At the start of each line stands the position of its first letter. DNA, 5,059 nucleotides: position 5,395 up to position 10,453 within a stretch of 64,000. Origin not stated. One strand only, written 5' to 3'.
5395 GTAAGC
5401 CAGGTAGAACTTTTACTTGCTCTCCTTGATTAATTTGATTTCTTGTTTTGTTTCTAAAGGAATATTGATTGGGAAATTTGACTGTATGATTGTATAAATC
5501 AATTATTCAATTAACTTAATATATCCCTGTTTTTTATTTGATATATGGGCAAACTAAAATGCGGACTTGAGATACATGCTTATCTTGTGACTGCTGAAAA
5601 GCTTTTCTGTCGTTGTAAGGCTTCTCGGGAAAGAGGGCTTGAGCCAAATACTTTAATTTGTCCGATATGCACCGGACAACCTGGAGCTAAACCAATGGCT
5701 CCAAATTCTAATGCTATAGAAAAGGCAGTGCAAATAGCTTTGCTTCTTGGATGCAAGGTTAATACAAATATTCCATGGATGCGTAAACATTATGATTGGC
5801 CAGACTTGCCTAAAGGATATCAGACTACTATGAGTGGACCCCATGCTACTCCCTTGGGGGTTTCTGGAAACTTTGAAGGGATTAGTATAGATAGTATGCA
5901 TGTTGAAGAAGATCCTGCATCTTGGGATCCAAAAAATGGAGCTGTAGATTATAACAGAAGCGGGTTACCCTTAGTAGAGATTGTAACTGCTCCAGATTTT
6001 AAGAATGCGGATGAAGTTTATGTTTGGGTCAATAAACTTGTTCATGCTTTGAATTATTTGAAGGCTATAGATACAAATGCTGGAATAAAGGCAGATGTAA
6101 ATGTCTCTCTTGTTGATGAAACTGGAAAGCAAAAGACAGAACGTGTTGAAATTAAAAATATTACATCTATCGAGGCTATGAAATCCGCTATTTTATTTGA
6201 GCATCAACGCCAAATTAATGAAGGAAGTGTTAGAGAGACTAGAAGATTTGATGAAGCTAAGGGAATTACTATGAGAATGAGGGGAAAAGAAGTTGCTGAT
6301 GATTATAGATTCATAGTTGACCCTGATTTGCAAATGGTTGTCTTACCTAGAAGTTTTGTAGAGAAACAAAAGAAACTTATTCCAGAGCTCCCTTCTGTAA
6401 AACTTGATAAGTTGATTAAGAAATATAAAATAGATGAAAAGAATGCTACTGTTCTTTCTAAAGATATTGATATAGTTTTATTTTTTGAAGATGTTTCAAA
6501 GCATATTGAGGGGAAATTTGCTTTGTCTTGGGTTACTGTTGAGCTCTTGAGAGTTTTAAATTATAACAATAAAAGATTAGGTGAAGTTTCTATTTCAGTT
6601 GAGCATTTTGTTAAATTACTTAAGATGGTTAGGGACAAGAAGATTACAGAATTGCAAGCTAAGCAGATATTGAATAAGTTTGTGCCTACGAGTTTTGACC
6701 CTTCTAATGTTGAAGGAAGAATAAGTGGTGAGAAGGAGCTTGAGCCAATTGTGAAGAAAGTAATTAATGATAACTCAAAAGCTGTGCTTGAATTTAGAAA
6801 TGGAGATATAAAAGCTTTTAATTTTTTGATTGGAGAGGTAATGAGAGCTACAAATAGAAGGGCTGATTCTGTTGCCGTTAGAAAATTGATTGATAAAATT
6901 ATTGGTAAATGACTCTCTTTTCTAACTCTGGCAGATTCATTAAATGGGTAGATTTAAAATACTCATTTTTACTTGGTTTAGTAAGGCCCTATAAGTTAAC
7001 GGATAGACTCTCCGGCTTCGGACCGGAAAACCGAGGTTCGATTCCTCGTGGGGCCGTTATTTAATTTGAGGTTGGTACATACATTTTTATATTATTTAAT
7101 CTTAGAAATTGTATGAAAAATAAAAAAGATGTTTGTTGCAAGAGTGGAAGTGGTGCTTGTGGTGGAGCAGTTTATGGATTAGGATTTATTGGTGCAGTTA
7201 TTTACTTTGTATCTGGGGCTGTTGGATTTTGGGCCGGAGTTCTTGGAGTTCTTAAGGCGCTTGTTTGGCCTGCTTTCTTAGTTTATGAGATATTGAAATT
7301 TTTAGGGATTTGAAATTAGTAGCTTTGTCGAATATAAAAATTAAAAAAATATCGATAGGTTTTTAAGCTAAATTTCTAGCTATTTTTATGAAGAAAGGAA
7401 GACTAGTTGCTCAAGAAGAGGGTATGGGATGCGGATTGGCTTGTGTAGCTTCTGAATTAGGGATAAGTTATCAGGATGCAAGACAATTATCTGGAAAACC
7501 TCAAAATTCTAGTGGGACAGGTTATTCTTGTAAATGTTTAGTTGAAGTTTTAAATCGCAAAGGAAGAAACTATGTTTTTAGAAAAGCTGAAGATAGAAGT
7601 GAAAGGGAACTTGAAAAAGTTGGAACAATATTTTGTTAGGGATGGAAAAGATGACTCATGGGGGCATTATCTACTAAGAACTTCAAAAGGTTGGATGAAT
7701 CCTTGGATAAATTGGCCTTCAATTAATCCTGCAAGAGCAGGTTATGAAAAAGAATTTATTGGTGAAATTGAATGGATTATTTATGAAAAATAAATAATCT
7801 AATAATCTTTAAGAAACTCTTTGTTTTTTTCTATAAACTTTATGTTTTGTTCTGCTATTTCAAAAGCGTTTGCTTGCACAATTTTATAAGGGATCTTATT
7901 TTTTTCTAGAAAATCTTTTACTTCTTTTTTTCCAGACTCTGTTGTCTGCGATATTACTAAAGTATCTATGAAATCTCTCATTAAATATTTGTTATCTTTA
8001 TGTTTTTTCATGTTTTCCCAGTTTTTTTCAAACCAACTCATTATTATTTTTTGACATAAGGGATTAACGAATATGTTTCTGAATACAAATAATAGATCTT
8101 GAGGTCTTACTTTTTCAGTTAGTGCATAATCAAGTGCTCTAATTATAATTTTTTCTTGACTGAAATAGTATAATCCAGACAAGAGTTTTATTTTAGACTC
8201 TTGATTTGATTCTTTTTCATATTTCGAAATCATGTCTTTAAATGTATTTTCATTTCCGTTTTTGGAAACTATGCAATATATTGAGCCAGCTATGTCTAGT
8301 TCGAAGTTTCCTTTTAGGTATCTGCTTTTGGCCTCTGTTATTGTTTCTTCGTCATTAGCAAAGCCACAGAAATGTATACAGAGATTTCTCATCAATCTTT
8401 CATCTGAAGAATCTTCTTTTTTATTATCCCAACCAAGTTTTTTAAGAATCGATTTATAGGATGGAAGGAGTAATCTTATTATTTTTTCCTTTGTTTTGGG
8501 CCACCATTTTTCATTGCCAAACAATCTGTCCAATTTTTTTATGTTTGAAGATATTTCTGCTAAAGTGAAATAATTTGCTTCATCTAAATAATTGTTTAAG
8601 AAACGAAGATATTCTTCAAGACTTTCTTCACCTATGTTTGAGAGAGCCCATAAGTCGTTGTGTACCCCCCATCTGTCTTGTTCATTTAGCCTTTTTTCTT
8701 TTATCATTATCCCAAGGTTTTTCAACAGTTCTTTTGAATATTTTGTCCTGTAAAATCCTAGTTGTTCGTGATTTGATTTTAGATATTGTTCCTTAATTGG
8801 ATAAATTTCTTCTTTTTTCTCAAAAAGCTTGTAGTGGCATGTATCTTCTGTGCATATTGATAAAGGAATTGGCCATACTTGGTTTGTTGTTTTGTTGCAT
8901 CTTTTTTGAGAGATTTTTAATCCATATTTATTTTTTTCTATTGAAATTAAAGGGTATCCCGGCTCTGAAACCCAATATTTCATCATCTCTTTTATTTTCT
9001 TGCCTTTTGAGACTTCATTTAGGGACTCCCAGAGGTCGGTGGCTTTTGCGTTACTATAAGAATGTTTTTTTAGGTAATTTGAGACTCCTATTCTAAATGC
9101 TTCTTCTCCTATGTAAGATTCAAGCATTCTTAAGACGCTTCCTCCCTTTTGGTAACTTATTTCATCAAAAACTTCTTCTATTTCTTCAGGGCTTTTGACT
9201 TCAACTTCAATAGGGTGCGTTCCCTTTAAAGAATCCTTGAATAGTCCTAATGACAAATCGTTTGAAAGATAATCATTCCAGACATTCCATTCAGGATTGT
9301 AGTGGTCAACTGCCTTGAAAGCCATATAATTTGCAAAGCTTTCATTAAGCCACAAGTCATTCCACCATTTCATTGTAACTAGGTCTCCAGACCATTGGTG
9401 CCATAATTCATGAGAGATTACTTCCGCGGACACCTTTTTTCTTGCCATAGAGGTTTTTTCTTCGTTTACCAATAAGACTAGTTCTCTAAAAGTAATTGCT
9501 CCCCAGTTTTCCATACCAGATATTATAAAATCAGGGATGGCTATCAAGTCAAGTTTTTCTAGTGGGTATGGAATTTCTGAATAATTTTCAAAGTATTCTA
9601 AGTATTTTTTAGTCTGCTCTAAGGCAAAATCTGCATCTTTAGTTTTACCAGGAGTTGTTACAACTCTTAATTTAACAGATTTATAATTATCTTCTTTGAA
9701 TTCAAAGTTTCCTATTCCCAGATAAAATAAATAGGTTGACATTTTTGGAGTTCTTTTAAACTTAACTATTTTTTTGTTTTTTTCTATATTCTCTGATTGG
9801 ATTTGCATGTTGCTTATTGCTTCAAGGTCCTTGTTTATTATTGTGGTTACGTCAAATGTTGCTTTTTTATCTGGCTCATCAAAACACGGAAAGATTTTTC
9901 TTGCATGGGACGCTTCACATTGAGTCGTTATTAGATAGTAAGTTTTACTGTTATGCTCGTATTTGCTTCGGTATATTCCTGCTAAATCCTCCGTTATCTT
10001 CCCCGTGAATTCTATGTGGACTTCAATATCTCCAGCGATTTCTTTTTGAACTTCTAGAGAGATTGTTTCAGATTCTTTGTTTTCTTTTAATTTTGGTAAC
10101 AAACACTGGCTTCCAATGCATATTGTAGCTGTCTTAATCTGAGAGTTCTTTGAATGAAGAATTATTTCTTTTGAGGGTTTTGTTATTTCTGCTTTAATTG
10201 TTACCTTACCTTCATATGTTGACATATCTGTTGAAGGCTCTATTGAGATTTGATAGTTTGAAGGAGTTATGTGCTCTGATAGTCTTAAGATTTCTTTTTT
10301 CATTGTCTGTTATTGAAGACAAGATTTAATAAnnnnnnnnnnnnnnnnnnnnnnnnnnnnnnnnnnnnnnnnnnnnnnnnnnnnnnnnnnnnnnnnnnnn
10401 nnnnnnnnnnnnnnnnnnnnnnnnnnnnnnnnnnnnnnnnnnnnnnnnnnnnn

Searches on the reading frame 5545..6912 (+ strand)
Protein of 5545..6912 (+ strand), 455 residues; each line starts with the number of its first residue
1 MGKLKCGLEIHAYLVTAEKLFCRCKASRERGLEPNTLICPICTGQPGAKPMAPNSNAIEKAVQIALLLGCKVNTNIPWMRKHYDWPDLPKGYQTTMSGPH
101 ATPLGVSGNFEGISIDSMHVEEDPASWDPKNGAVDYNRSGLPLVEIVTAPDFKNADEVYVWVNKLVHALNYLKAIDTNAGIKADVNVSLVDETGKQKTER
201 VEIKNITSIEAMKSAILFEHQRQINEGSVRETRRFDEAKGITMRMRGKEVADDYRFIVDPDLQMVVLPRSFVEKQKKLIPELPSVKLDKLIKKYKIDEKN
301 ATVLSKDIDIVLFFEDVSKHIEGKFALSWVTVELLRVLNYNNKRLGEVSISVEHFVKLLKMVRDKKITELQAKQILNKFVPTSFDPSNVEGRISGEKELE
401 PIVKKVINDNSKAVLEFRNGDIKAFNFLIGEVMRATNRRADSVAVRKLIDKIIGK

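Call 29: search_protein_families(library=pfam, proteins=[window:5545-6912:+], max_evalue=0.001)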
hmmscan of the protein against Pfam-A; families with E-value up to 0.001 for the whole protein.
window:5545-6912:+ (455 aa): 2 families
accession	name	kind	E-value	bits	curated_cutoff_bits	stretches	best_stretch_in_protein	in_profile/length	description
PF02934.20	GatB_N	-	2.9e-75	253.4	23.4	1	5-272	2-276/277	GatB/GatE catalytic domain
PF02637.23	GatB_Yqey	-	3.9e-30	105.1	27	1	313-453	2-148/148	GatB domain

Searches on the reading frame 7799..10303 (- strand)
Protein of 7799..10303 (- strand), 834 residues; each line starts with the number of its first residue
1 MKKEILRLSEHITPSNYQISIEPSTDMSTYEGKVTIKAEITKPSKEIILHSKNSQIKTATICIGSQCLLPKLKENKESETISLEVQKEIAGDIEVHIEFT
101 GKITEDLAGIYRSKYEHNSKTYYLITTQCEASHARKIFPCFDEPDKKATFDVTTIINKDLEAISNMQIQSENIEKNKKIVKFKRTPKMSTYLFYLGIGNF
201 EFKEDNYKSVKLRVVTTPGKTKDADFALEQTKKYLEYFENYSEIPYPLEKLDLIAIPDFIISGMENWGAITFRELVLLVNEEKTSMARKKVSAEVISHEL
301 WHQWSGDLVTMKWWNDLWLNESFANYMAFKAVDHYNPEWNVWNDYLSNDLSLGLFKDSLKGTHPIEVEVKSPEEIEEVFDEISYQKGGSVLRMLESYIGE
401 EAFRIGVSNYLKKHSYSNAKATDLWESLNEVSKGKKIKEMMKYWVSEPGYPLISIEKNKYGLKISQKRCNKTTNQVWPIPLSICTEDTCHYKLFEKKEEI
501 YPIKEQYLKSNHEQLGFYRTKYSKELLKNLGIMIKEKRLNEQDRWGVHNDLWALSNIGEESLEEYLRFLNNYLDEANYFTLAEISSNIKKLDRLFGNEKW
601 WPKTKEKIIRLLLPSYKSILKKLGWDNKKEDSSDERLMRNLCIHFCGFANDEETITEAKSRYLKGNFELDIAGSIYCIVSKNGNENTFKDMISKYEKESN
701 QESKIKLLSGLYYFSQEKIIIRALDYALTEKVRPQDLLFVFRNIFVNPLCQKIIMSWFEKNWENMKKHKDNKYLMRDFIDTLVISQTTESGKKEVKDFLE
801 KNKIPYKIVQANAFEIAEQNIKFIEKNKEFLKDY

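Call 29: search_protein_families(library=pfam, proteins=[window:7799-10303:-], max_evalue=0.001)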
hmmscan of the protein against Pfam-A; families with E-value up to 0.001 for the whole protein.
window:7799-10303:- (834 aa): 3 families
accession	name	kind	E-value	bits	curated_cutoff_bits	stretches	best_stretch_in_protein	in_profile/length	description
PF01433.26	Peptidase_M1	-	8e-81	271.2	27.7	1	226-444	1-218/218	Peptidase family M1 domain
PF11838.14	ERAP1_C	-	2.7e-55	188.5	38.2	1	508-804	2-302/318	ERAP1-like C-terminal domain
PF17900.6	Peptidase_M1_N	-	8.8e-46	156.8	25.8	1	14-192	2-186/186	Peptidase M1 N-terminal domain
